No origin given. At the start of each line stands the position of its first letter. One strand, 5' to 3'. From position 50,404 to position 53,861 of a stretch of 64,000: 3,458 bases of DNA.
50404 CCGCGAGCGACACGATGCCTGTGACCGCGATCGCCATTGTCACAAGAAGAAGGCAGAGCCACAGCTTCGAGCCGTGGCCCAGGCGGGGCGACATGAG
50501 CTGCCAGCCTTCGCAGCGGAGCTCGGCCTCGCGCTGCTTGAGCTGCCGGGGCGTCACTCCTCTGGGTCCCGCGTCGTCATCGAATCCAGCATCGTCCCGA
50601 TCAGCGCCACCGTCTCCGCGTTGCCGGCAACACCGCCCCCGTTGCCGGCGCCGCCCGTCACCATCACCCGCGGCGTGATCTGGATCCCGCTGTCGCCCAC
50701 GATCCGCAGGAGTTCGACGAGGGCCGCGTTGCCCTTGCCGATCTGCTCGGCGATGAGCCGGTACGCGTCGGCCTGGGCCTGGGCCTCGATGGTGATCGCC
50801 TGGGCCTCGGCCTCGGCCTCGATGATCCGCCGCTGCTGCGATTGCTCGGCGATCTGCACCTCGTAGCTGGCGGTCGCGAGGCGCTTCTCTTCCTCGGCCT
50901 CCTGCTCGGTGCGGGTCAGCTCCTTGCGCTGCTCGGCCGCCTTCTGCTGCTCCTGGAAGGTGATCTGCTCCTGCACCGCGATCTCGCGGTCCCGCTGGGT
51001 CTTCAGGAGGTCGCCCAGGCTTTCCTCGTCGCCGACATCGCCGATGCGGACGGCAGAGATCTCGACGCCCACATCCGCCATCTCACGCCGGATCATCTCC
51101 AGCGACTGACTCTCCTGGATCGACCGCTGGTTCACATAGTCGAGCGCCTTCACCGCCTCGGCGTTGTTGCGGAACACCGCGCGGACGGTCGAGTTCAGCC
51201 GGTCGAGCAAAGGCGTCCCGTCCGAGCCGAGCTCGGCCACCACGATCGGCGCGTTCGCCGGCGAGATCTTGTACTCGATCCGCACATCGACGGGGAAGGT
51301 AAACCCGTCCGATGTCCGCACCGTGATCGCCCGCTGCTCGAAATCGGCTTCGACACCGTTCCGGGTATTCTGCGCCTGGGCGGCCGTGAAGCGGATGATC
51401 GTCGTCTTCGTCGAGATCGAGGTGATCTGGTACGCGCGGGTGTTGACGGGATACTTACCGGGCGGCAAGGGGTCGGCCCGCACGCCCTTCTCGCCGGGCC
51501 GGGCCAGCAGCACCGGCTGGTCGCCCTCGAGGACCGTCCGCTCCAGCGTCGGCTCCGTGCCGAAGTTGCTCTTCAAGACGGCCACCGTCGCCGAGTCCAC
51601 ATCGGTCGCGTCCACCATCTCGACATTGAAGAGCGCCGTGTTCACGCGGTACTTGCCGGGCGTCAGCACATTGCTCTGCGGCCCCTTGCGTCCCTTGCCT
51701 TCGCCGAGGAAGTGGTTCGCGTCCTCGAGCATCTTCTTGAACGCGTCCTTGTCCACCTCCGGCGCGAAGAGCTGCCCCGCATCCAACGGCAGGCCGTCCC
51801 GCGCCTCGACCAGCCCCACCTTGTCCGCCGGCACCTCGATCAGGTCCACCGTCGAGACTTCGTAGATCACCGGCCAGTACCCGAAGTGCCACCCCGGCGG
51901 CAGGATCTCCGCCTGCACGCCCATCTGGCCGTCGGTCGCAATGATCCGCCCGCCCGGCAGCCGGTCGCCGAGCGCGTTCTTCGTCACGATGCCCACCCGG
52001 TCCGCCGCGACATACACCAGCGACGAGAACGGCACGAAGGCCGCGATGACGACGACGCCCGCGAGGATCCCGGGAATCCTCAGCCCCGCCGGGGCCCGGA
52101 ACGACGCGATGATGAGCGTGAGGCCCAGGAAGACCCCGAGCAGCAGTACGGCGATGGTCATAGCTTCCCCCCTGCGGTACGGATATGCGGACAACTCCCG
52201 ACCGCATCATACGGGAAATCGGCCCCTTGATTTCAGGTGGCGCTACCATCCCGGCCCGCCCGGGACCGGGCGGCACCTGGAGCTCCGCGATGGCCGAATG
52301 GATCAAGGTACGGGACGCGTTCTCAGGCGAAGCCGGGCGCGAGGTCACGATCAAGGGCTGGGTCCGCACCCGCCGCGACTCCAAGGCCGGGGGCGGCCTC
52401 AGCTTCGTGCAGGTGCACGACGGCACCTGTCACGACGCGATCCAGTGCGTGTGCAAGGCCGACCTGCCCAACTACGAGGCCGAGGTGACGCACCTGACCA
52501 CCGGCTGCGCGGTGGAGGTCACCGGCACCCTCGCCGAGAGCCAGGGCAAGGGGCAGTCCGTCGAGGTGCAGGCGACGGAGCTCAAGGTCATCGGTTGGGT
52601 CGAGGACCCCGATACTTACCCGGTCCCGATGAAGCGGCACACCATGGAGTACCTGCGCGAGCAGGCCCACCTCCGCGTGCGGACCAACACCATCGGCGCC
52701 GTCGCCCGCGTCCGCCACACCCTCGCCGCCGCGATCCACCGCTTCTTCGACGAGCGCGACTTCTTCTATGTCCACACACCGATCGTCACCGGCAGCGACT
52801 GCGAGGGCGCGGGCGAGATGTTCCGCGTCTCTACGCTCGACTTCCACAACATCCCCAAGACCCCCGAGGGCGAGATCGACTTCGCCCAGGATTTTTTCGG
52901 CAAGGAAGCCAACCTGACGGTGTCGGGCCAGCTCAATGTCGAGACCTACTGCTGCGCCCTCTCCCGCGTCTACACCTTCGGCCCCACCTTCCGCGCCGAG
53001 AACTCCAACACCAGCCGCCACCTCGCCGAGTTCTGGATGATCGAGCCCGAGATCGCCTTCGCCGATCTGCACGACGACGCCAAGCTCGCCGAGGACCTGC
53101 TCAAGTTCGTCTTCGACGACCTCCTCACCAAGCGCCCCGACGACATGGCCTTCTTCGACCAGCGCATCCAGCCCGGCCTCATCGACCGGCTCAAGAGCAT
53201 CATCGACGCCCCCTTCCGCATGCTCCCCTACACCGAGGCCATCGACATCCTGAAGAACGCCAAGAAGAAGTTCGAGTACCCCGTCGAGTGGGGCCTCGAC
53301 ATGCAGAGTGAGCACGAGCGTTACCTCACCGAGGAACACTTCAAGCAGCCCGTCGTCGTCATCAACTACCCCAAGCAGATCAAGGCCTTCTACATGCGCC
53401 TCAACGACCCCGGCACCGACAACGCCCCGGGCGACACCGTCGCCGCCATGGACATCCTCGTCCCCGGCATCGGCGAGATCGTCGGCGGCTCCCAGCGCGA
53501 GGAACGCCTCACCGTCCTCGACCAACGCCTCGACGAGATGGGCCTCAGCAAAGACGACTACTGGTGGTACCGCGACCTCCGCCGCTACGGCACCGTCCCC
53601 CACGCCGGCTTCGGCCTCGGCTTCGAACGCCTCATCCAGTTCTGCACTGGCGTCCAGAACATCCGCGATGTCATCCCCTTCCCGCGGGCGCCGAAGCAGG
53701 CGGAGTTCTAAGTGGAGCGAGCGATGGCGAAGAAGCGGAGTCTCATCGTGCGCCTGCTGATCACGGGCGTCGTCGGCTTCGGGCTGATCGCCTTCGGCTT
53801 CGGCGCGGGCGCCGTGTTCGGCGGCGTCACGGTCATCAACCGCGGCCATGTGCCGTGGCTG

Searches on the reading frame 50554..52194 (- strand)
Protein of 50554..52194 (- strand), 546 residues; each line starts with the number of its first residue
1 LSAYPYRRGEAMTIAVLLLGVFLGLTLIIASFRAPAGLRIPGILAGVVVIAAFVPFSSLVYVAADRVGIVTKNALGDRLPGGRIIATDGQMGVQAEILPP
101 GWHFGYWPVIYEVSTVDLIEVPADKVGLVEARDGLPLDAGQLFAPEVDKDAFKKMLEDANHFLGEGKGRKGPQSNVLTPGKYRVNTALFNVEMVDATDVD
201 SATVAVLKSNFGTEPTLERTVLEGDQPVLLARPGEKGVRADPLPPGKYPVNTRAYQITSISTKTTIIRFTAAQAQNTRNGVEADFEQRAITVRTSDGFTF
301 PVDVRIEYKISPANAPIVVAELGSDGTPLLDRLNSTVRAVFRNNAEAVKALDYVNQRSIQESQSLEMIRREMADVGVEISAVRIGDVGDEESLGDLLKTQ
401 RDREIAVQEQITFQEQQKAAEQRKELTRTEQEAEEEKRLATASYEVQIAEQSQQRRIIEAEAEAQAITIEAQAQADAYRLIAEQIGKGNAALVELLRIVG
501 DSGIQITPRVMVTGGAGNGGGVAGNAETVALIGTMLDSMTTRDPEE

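Call 55: search_protein_families(library=pfam, proteins=[window:50554-52194:-], max_evalue=0.001)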
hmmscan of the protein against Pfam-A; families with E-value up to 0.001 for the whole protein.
window:50554-52194:- (546 aa): 1 family
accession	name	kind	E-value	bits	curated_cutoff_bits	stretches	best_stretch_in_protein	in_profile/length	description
PF01145.31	Band_7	-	6.8e-16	59.3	23.6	1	237-422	9-174/176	SPFH domain / Band 7 family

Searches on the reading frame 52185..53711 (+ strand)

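Call 55: search_protein_families(library=pfam, proteins=[window:52185-53711:+], max_evalue=0.001)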
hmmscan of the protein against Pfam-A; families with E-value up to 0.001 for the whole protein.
window:52185-53711:+ (508 aa): 2 families
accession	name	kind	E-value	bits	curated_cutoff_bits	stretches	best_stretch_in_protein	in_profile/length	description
PF00152.25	tRNA-synt_2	-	4.6e-65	220.1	25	1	155-501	3-306/308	tRNA synthetases class II (D, K and N)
PF01336.31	tRNA_anti-codon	-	8e-16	58.2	27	1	54-136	1-75/75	OB-fold nucleic acid binding domain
